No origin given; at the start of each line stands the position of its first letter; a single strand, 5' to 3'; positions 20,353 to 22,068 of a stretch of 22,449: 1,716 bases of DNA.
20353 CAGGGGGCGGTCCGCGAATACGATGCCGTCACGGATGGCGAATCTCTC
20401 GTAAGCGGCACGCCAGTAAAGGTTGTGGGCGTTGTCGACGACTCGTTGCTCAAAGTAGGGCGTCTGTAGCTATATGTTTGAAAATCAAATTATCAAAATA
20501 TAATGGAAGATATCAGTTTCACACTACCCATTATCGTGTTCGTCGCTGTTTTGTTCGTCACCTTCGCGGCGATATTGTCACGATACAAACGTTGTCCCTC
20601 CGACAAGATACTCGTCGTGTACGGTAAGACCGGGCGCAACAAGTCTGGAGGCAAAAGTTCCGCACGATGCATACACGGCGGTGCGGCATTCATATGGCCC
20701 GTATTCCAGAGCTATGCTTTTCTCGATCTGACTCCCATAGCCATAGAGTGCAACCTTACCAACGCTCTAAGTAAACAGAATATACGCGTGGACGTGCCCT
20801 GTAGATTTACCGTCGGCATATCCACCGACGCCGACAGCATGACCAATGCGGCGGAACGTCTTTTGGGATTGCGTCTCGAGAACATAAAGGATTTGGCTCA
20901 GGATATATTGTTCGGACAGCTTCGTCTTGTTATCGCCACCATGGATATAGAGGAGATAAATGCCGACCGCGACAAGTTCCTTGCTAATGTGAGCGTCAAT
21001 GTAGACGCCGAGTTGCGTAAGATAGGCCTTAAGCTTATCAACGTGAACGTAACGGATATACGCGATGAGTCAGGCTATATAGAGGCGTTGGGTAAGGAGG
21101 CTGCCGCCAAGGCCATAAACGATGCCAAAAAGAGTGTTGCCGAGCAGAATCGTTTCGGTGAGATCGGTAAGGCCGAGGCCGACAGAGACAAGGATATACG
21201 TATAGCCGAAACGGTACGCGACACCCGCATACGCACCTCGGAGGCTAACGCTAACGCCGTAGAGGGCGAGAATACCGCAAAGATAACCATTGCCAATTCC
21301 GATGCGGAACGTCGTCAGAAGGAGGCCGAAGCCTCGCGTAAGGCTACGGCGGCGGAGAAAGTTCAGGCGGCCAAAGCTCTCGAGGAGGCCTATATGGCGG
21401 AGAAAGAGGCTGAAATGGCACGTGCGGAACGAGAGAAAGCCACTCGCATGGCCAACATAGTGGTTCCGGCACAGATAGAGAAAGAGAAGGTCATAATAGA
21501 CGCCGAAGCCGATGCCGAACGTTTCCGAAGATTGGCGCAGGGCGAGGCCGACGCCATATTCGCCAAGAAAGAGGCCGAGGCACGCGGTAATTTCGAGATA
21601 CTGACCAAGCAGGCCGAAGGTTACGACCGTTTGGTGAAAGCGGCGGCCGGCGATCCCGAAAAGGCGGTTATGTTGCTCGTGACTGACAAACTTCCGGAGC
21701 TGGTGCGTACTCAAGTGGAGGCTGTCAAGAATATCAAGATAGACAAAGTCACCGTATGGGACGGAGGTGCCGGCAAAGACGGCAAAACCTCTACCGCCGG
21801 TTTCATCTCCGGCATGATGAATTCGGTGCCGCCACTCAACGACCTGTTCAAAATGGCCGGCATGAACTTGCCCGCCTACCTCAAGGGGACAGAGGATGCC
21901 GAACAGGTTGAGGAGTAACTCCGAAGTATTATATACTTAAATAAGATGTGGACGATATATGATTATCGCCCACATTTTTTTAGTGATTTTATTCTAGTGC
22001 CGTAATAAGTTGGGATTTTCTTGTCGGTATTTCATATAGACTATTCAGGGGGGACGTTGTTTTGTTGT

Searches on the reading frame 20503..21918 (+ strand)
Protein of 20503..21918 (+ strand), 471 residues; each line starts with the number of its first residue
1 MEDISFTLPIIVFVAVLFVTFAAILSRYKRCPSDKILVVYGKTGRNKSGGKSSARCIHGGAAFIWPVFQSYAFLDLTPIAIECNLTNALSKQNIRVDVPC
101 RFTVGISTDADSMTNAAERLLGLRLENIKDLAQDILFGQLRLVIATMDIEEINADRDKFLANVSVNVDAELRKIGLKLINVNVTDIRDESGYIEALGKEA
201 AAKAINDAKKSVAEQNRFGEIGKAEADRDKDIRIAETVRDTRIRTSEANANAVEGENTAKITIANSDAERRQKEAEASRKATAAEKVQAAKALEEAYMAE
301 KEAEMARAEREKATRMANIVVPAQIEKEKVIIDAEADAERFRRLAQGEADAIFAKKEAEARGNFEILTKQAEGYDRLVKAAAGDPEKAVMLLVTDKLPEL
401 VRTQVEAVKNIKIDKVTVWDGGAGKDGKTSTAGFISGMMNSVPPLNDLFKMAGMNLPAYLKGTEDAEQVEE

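Call 12: search_protein_families(library=pfam, proteins=[window:20503-21918:+])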
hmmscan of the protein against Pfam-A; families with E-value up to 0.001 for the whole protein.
window:20503-21918:+ (471 aa): 1 family
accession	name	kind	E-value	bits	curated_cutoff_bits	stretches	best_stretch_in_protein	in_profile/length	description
PF01145.31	Band_7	-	5.9e-27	95.3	23.6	1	33-216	5-175/176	SPFH domain / Band 7 family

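Call 14: find_encoding_contigs(protein=window:20503-21918:+, flank=10000, max_places=6)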
Protein window:20503-21918:+ (471 aa): 23 contigs read that carry it; 6 places shown.
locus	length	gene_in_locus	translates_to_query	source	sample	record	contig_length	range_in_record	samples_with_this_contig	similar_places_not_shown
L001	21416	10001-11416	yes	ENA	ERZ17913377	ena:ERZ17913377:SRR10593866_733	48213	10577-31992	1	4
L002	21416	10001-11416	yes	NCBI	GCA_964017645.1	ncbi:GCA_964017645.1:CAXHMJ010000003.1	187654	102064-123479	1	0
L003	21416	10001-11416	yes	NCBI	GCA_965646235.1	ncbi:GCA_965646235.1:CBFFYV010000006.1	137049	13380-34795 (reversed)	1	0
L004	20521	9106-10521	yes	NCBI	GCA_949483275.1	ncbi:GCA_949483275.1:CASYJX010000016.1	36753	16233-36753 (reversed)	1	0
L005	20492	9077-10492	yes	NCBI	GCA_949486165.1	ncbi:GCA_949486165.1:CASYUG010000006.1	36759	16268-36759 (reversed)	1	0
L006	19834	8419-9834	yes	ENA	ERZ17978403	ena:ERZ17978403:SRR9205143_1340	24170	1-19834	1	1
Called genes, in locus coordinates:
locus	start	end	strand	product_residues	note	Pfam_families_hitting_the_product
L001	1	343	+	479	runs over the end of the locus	PF00206:Lyase_1, PF10415:FumaraseC_C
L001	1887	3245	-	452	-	PF00342:PGI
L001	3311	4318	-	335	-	PF01210:NAD_Gly3P_dh_N, PF03807:F420_oxidored (weak), PF07479:NAD_Gly3P_dh_C, PF20618:GPD_NAD_C_bact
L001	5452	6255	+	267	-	PF00144:Beta-lactamase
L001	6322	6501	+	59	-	-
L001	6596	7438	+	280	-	PF00950:ABC-3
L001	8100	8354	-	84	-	-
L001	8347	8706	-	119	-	PF07332:Phage_holin_3_6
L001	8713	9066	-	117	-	-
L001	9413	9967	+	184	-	-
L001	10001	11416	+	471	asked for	PF01145:Band_7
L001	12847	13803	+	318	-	PF01370:Epimerase, PF04321:RmlD_sub_bind, PF16363:GDP_Man_Dehyd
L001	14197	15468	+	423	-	PF09411:PagL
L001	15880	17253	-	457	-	PF02321:OEP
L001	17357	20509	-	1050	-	PF00873:ACR_tran, PF03176:MMPL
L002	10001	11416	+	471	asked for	PF01145:Band_7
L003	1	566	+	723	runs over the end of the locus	PF14900:DUF4493, PF13201:PCMD (faint)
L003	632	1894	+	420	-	PF14900:DUF4493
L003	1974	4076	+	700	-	PF14900:DUF4493, PF13201:PCMD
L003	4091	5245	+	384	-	-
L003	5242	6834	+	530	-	PF13201:PCMD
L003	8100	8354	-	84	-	-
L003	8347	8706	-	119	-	PF07332:Phage_holin_3_6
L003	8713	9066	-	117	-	-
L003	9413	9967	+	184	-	-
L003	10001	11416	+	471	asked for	PF01145:Band_7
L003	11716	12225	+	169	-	-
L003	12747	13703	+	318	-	PF01370:Epimerase, PF04321:RmlD_sub_bind, PF16363:GDP_Man_Dehyd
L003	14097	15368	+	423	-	PF09411:PagL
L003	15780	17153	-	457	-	PF02321:OEP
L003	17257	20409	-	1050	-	PF00873:ACR_tran, PF03176:MMPL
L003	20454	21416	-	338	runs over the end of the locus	PF25919:BSH_CusB (faint), PF25917:BSH_RND, PF25973:BSH_CzcB, PF25984:BSH_YknX (weak), PF25944:Beta-barrel_RND, PF25989:YknX_C (weak)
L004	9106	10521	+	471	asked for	PF01145:Band_7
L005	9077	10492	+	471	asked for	PF01145:Band_7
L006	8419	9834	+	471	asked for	PF01145:Band_7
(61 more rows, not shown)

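Call 24: find_homologous_proteins(query=L003:11716-12222:+, max_evalue=0.001)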
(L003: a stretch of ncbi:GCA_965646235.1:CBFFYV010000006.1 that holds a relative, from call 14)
Query L003:11716-12222:+ (169 aa): 56 proteins with E <= 0.001 among 88 candidates.
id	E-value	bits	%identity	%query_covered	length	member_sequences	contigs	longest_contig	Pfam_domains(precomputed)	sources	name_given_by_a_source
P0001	2.7e-78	279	90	87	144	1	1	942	-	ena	-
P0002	6.3e-61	223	81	79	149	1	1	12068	-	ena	-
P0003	1.0e-60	222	80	79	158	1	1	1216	-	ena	-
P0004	1.7e-49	186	81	64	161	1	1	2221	-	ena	-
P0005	4.7e-47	178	79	62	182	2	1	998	-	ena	-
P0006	1.0e-46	177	61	93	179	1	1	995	-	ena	-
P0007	3.5e-46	175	66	88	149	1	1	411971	-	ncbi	-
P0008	8.5e-41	158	60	71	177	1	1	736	-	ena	-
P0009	9.5e-40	154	61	67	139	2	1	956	-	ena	-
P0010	9.7e-36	141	74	56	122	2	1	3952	-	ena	-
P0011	1.5e-35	141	87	44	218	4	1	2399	-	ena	-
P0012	1.8e-35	140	82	46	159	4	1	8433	-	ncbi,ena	-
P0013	8.3e-35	138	56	82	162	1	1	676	-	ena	-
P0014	1.1e-34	138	55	86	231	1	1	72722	-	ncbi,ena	-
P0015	3.4e-34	136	57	82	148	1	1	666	-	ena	-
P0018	6.6e-32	129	56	83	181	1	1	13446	-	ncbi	-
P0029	7.1e-24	103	49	56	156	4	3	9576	-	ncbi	-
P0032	2.0e-21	95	54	59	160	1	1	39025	-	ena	-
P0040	1.2e-16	79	66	40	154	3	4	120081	-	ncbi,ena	-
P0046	8.0e-13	67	70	28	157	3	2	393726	-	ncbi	-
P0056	1.6e-7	49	44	51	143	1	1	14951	-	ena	-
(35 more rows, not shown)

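Call 25: find_encoding_contigs(protein=P0007, flank=5000, max_places=3)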
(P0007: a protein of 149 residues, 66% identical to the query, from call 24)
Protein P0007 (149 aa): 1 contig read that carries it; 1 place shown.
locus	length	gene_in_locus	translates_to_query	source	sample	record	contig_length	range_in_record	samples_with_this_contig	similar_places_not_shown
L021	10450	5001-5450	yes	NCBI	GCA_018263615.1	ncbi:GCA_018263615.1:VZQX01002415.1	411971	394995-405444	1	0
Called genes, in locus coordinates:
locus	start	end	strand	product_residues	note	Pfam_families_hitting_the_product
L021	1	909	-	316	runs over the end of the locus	PF12844:HTH_19 (weak), PF01381:HTH_3, PF06114:Peptidase_M78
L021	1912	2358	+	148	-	PF14058:PcfK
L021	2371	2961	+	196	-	-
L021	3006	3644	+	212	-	PF14284:PcfJ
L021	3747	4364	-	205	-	PF00302:CAT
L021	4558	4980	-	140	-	PF01609:DDE_Tnp_1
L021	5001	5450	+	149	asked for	-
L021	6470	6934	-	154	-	-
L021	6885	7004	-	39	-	-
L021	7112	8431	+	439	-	PF00270:DEAD (faint), PF04851:ResIII, PF17757:UvrB_inter, PF27431:UvrB_3rd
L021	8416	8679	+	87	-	PF00271:Helicase_C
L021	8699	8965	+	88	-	PF12344:UvrB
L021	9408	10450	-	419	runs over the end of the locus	PF13177:DNA_pol3_delta2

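Call 26: find_encoding_contigs(protein=P0014, flank=5000, max_places=3)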
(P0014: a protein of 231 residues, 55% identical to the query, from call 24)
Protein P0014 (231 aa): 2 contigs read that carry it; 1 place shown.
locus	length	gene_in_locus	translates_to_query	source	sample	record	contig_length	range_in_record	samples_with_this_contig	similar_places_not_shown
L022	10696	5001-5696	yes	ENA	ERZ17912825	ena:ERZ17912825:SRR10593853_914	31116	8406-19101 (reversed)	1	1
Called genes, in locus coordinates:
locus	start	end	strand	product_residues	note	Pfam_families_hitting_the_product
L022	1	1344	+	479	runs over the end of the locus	PF16819:DUF5074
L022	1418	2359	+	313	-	PF01370:Epimerase, PF07993:NAD_binding_4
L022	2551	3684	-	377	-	PF14289:DUF4369, PF00578:AhpC-TSA, PF08534:Redoxin, PF00085:Thioredoxin, PF13098:Thioredoxin_2, PF13905:Thioredoxin_8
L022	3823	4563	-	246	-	PF03099:BPL_LplA_LipB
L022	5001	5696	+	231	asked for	-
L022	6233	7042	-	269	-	PF01182:Glucosamine_iso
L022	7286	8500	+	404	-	PF03051:Peptidase_C1_2 (weak), PF00112:Peptidase_C1 (weak)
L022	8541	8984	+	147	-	-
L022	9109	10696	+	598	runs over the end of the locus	PF13149:Mfa_like_1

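Call 27: find_encoding_contigs(protein=P0046, flank=5000, max_places=3)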
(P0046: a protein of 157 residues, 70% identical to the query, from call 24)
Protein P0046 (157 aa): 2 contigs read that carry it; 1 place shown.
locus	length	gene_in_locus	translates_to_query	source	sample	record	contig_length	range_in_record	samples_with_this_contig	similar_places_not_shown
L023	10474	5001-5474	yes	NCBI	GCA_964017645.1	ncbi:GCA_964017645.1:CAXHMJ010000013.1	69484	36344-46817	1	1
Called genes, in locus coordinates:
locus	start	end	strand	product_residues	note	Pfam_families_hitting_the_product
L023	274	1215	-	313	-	PF07730:HisKA_3, PF02518:HATPase_c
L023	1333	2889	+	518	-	PF00072:Response_reg, PF08665:PglZ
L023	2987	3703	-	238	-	-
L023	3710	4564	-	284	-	PF01790:LGT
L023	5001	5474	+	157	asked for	-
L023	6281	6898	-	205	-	PF02527:GidB, PF13847:Methyltransf_31, PF13649:Methyltransf_25 (weak)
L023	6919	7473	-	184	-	PF07638:Sigma70_ECF, PF04542:Sigma70_r2, PF05263:DUF722 (weak), PF08281:Sigma70_r4_2, PF04545:Sigma70_r4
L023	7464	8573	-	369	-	PF13641:Glyco_tranf_2_3 (weak)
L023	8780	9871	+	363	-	PF04055:Radical_SAM, PF19288:CofH_C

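Call 28: find_encoding_contigs(protein=P0040, flank=5000, max_places=4)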
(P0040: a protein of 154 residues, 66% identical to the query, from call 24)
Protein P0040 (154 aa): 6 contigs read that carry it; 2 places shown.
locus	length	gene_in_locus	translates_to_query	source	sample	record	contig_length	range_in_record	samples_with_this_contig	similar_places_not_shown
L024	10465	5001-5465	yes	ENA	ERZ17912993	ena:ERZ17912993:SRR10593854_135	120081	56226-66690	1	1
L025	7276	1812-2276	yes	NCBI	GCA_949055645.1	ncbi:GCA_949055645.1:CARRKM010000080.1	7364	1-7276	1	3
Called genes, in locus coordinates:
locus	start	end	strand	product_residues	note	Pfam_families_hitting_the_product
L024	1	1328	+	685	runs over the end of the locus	-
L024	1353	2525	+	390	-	PF14517:Tachylectin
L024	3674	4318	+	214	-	-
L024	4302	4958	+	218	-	-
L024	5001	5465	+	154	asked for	-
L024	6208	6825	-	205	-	PF02527:GidB, PF13847:Methyltransf_31, PF13649:Methyltransf_25 (weak)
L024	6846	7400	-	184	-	PF07638:Sigma70_ECF, PF04542:Sigma70_r2, PF05263:DUF722 (weak), PF08281:Sigma70_r4_2, PF04545:Sigma70_r4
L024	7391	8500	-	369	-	PF13641:Glyco_tranf_2_3 (weak)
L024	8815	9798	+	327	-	PF04055:Radical_SAM, PF19288:CofH_C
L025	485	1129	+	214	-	-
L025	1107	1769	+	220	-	-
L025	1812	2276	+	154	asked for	-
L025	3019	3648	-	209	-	PF02527:GidB, PF13847:Methyltransf_31, PF13649:Methyltransf_25 (weak)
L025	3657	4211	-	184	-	PF07638:Sigma70_ECF, PF04542:Sigma70_r2, PF05263:DUF722 (weak), PF08281:Sigma70_r4_2, PF04545:Sigma70_r4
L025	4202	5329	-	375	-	PF13641:Glyco_tranf_2_3 (weak)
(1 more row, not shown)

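Call 31: find_encoding_contigs(protein=P0032, flank=10000, max_places=2)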
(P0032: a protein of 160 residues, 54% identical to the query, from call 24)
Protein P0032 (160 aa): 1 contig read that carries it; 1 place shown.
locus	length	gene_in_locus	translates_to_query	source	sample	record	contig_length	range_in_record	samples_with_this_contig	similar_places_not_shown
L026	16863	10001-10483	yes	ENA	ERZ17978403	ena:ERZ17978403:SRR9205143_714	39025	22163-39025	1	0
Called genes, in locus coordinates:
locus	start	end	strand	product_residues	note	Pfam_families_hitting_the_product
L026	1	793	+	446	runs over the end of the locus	PF19190:BACON_2, PF13004:BACON, PF13306:LRR_5, PF13855:LRR_8 (faint), PF13306:LRR_5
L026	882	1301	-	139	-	PF13505:OMP_b-brl (faint)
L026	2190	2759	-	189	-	PF00551:Formyl_trans_N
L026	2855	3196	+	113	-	PF00550:PP-binding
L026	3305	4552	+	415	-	PF00109:ketoacyl-synt, PF02801:Ketoacyl-synt_C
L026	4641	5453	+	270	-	PF14622:Ribonucleas_3_3, PF22935:RM44_endonuclase (weak), PF00636:Ribonuclease_3, PF00035:dsrm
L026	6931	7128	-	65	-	-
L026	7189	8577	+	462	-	PF04087:DUF389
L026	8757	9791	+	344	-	PF02618:YceG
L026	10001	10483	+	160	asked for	-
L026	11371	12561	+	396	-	PF00155:Aminotran_1_2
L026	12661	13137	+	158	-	PF13404:HTH_AsnC-type, PF13412:HTH_24, PF22451:NirdL-like_HTH (faint), PF12802:MarR_2 (faint), PF12840:HTH_20 (weak), PF01037:AsnC_trans_reg, PF22482:AsnC_trans_reg_3 (weak)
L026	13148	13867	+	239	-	PF00814:TsaD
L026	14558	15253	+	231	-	PF00440:TetR_N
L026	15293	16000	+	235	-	PF13972:TetR (weak)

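Call 32: find_encoding_contigs(protein=P0056, flank=10000, max_places=2)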
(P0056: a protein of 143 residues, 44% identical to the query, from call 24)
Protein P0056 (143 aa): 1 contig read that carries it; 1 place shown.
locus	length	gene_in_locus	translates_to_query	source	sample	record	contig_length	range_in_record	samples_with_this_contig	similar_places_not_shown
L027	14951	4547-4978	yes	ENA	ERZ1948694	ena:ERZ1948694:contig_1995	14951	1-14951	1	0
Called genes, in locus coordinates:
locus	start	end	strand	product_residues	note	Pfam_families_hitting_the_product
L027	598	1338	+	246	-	PF02965:Met_synt_B12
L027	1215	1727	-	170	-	-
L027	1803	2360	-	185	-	-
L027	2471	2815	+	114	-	PF02219:MTHFR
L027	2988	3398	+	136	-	-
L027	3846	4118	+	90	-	PF13905:Thioredoxin_8 (weak)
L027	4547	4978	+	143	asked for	-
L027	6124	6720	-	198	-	PF00121:TIM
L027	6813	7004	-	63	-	PF14229:DUF4332 (weak)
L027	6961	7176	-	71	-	PF00152:tRNA-synt_2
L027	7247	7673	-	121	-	PF00152:tRNA-synt_2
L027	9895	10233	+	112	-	-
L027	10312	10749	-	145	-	PF00291:PALP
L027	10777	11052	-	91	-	PF00291:PALP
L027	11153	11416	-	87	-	PF00291:PALP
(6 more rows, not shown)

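Call 33: find_encoding_contigs(protein=P0018, flank=10000, max_places=2)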
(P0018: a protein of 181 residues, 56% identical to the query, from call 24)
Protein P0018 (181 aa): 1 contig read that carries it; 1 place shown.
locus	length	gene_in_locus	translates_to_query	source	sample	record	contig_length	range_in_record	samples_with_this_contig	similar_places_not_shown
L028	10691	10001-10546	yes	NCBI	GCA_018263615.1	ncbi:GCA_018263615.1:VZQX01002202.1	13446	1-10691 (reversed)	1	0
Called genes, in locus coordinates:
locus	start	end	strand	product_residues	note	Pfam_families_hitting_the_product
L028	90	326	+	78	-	-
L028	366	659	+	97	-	-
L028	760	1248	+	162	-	-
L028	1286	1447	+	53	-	PF05193:Peptidase_M16_C (weak)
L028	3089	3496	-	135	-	-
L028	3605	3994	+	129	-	PF00117:GATase, PF07722:Peptidase_C26 (faint)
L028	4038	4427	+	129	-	PF02540:NAD_synthase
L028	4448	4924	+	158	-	PF00958:GMP_synt_C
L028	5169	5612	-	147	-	-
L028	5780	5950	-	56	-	-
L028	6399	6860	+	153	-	-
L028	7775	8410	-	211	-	PF17972:bMG5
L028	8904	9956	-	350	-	-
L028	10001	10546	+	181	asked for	-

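Call 34: find_encoding_contigs(protein=P0029, flank=10000, max_places=3)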
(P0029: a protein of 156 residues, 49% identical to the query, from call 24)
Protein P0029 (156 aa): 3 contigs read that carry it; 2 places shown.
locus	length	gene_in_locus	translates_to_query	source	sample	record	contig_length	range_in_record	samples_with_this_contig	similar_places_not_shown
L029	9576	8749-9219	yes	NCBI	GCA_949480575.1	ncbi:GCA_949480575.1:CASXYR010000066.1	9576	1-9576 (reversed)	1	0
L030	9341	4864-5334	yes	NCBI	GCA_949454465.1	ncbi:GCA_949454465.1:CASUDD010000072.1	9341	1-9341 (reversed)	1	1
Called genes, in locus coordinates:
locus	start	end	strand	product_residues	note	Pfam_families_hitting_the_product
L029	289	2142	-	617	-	PF00682:HMGL-like, PF02436:PYC_OADA, PF00364:Biotin_lipoyl, PF25984:BSH_YknX (faint)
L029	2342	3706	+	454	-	PF19190:BACON_2, PF13004:BACON, PF13306:LRR_5, PF13855:LRR_8 (faint), PF13306:LRR_5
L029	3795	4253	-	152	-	-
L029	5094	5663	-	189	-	PF00551:Formyl_trans_N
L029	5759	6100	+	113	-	PF00550:PP-binding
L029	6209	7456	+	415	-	PF00109:ketoacyl-synt, PF02801:Ketoacyl-synt_C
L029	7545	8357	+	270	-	PF14622:Ribonucleas_3_3, PF22935:RM44_endonuclase (weak), PF00636:Ribonuclease_3, PF00035:dsrm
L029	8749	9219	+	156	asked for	-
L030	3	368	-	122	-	?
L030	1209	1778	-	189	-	PF00551:Formyl_trans_N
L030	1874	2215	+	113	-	PF00550:PP-binding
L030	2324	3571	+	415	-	PF00109:ketoacyl-synt, PF02801:Ketoacyl-synt_C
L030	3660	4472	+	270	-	PF14622:Ribonucleas_3_3, PF22935:RM44_endonuclase (weak), PF00636:Ribonuclease_3, PF00035:dsrm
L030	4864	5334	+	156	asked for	-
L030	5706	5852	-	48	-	-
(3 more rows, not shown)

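Call 80: search_protein_families(library=pfam, proteins=[L021:4558-4980:-], max_evalue=0.01)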
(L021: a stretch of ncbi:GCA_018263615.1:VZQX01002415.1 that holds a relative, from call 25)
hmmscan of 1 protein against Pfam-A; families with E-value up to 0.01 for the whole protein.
L021:4558-4980:- (140 aa): 1 family
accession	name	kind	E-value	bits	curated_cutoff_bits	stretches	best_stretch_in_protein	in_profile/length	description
PF01609.27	DDE_Tnp_1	-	6.7e-11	42.8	23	1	1-114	82-172/200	Transposase DDE domain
